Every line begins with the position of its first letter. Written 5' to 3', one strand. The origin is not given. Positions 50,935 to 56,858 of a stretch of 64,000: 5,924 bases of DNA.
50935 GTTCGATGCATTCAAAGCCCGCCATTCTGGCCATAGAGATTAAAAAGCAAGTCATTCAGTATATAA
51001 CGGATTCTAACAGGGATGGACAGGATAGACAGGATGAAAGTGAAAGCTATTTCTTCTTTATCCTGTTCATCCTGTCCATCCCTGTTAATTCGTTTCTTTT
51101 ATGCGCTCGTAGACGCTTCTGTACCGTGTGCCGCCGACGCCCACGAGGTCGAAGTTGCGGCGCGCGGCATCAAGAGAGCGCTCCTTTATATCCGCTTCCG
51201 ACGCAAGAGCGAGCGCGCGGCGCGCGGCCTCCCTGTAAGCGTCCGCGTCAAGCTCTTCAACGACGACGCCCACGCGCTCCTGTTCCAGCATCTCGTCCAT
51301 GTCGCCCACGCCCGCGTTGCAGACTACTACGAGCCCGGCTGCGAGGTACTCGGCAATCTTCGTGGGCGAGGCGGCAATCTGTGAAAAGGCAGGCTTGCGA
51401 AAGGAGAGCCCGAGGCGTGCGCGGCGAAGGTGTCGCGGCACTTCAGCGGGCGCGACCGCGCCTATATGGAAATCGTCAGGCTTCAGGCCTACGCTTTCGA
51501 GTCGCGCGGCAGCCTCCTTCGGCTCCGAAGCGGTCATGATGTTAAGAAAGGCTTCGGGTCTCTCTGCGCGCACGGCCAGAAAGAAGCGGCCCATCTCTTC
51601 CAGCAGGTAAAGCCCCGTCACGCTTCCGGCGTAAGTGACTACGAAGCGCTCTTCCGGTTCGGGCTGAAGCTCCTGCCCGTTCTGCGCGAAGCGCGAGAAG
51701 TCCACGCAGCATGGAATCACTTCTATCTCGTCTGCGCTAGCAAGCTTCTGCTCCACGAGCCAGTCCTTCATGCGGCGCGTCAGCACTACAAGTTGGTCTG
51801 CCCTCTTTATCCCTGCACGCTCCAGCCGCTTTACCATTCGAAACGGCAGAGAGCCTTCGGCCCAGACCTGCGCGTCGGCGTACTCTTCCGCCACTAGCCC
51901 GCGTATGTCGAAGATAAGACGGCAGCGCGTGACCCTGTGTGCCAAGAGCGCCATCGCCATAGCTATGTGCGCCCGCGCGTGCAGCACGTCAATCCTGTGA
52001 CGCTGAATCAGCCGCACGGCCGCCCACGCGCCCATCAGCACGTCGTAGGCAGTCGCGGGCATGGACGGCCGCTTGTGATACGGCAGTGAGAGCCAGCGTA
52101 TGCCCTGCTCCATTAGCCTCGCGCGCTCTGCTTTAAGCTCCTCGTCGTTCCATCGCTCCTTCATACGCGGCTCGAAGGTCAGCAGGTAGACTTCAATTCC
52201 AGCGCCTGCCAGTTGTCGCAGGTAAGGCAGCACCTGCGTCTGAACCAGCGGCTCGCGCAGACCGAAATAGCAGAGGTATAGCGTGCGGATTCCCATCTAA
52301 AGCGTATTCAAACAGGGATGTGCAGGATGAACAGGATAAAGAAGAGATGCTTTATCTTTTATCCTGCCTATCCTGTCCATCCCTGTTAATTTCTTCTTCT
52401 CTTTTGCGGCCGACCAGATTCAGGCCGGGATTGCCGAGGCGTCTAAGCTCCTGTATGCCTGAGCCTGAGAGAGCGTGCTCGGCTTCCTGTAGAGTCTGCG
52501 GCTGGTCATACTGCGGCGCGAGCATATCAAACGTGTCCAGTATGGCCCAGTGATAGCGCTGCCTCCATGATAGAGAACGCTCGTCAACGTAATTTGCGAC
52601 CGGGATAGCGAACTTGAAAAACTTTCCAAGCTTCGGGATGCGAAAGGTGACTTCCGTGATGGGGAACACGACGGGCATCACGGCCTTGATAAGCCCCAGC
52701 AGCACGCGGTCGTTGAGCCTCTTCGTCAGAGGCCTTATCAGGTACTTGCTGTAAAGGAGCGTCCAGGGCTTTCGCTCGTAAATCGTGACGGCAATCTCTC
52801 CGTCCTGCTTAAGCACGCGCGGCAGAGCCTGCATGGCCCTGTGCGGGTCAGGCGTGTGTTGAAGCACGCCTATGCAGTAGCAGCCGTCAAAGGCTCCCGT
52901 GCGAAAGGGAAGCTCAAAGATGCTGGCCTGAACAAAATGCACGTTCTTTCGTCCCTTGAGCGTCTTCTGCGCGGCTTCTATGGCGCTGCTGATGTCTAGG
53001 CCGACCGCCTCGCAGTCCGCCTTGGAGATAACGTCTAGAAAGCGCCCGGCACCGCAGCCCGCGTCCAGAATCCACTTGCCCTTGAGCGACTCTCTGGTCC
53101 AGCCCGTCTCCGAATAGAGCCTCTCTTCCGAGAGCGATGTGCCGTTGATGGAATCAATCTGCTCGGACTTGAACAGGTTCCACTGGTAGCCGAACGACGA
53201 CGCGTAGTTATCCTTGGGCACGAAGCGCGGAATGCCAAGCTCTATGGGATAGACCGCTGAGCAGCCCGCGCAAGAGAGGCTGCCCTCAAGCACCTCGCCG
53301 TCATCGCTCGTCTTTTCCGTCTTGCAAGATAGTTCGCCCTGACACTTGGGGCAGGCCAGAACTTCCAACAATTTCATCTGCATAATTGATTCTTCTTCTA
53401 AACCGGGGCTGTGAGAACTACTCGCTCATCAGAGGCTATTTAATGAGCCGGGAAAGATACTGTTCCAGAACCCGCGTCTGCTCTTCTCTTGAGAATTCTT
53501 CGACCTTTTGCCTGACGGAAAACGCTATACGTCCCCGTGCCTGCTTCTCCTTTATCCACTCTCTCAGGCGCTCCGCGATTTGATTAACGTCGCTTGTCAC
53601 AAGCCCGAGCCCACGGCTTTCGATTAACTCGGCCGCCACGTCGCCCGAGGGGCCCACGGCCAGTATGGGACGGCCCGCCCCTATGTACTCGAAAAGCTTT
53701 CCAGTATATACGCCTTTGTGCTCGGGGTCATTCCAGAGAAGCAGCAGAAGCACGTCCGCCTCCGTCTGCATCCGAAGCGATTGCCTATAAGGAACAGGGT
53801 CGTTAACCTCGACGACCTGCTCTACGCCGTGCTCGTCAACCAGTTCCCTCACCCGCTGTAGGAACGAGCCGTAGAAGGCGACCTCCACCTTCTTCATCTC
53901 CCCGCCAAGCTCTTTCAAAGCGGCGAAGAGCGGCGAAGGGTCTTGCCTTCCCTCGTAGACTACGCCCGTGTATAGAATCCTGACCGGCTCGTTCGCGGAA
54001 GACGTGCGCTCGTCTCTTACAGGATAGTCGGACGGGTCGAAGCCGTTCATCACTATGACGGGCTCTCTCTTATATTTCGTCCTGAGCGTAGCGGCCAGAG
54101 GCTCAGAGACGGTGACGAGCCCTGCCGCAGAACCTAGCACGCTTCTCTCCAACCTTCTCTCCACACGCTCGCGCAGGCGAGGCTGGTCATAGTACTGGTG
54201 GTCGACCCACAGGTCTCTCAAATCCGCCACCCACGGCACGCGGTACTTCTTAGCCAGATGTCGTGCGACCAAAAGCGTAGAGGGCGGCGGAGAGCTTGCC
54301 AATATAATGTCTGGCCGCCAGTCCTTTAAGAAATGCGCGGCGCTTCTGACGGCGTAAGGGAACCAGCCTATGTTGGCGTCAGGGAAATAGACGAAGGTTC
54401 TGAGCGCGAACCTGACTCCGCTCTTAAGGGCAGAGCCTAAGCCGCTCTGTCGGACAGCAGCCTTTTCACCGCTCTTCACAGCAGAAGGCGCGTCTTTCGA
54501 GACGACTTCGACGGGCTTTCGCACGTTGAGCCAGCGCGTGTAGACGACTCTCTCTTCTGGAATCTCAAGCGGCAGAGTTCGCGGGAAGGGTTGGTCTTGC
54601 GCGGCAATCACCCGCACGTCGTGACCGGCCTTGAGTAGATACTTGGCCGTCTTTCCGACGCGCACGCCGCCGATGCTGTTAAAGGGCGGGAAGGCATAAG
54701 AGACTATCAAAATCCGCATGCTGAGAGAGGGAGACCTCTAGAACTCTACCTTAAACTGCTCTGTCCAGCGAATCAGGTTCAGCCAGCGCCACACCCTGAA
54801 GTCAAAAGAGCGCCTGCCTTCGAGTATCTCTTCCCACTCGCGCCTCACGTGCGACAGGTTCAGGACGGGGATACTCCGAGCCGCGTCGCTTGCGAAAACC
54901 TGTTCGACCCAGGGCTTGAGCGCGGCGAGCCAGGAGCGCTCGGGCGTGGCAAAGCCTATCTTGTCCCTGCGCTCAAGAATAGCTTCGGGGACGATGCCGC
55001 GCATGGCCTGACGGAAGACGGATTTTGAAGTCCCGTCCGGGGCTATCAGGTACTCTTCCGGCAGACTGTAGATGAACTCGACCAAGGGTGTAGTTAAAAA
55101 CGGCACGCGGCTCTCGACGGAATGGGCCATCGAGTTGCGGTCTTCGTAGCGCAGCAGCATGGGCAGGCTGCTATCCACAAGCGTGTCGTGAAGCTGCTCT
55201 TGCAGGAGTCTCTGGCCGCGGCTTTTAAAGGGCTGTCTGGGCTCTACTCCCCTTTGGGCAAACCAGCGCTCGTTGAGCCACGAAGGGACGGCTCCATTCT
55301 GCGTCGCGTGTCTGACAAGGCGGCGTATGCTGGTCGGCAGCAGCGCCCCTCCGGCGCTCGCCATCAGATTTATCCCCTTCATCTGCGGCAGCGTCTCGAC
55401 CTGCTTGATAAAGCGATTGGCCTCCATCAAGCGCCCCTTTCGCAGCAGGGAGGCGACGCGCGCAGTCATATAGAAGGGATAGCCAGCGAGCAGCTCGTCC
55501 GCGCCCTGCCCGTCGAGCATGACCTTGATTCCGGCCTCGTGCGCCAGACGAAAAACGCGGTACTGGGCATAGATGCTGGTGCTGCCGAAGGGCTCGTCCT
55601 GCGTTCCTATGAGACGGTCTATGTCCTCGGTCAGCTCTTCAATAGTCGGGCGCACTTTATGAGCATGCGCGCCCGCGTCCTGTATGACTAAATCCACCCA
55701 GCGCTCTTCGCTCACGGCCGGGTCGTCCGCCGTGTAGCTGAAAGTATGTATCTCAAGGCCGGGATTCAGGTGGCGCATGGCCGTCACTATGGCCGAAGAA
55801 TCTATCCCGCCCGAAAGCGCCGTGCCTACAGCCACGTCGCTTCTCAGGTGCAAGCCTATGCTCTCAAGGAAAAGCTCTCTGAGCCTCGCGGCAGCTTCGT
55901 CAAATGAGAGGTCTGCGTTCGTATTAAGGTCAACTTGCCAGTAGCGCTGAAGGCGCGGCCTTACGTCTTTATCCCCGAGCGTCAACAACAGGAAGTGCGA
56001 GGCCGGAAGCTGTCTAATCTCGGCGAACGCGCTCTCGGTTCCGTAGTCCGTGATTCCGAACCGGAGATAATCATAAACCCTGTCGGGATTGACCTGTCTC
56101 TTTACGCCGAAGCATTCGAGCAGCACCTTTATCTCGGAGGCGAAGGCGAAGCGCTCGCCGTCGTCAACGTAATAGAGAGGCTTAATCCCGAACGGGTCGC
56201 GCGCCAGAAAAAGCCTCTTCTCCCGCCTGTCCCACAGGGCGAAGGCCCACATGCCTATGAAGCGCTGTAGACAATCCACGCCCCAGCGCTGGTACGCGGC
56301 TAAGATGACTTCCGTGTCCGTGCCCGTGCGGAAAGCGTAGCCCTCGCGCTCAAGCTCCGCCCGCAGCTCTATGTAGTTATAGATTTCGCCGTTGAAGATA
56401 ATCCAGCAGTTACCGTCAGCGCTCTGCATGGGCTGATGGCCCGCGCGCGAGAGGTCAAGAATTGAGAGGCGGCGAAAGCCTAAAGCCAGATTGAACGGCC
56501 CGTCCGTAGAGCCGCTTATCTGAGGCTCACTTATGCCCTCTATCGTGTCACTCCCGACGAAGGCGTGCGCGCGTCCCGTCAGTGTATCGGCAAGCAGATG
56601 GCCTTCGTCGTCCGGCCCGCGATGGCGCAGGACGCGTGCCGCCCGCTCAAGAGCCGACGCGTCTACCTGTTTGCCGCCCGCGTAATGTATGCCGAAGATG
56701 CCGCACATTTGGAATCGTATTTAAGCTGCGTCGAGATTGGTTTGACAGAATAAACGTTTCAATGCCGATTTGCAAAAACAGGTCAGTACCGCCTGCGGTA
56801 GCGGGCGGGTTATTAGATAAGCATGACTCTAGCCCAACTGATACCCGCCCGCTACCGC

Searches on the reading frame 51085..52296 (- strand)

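Call 8: search_protein_families(library=pfam, proteins=[window:51085-52296:-], max_evalue=0.00001)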
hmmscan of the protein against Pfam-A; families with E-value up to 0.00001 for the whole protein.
window:51085-52296:- (403 aa): 4 families
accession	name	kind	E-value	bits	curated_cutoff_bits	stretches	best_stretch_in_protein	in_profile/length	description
PF13439.12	Glyco_transf_4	-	2.8e-17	63.7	28.5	1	19-202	5-170/170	Glycosyltransferase Family 4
PF13579.12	Glyco_trans_4_4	-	9.9e-17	62.2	29.7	1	19-196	4-157/158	Glycosyl transferase 4-like domain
PF13692.12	Glyco_trans_1_4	-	4.7e-07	30.6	27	1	242-362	27-140/142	Glycosyl transferases group 1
PF00534.26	Glycos_transf_1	-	9.5e-06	25.7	26.4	0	239-365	37-159/172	Glycosyl transferases group 1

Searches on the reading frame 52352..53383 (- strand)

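Call 8: search_protein_families(library=pfam, proteins=[window:52352-53383:-], max_evalue=0.00001)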
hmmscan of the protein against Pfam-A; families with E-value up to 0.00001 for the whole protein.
window:52352-53383:- (343 aa): 8 families
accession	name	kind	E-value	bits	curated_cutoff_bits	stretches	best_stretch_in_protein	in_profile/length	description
PF08241.18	Methyltransf_11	-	4.3e-21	75.8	21.2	1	106-198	1-94/95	Methyltransferase domain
PF13649.12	Methyltransf_25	-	4.8e-18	66.1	27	1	105-195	1-97/97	Methyltransferase domain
PF13847.12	Methyltransf_31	-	5.7e-18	65.4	27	1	101-201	3-111/145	Methyltransferase domain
PF08242.18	Methyltransf_12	-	2.7e-15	57.3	30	1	106-196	1-97/98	Methyltransferase domain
PF13489.12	Methyltransf_23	-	6.9e-14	52.4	27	1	101-203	22-120/164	Methyltransferase domain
PF08003.17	Methyltransf_9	-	1.1e-08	34.9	23.8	1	99-198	113-216/315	Protein of unknown function (DUF1698)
PF01209.24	Ubie_methyltran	-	1.2e-08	35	20.1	1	98-203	44-155/233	ubiE/COQ5 methyltransferase family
PF03966.22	Trm112p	-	1.8e-08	34.6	22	1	4-48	3-38/40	Trm112p-like protein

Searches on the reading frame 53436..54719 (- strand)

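Call 8: search_protein_families(library=pfam, proteins=[window:53436-54719:-], max_evalue=0.00001)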
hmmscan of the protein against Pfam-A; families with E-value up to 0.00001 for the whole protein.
window:53436-54719:- (427 aa): 2 families
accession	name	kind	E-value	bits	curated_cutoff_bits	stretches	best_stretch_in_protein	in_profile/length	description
PF13439.12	Glyco_transf_4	-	2.5e-16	60.6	28.5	1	21-230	8-169/170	Glycosyltransferase Family 4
PF13579.12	Glyco_trans_4_4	-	6.4e-16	59.5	29.7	1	18-220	4-151/158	Glycosyl transferase 4-like domain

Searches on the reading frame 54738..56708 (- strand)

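Call 39: search_protein_families(library=pfam, proteins=[window:54738-56708:-], max_evalue=0.0001)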
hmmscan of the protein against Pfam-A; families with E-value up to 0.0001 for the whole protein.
window:54738-56708:- (656 aa): 3 families
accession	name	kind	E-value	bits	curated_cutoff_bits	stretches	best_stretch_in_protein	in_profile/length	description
PF00733.27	Asn_synthase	-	3e-73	247.9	21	1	276-649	2-353/354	Asparagine synthase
PF13537.11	GATase_7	-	8.2e-50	168.4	25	1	79-197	2-122/123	Glutamine amidotransferase domain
PF13522.11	GATase_6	-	1.6e-44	151.5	27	1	74-192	12-130/130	Glutamine amidotransferase domain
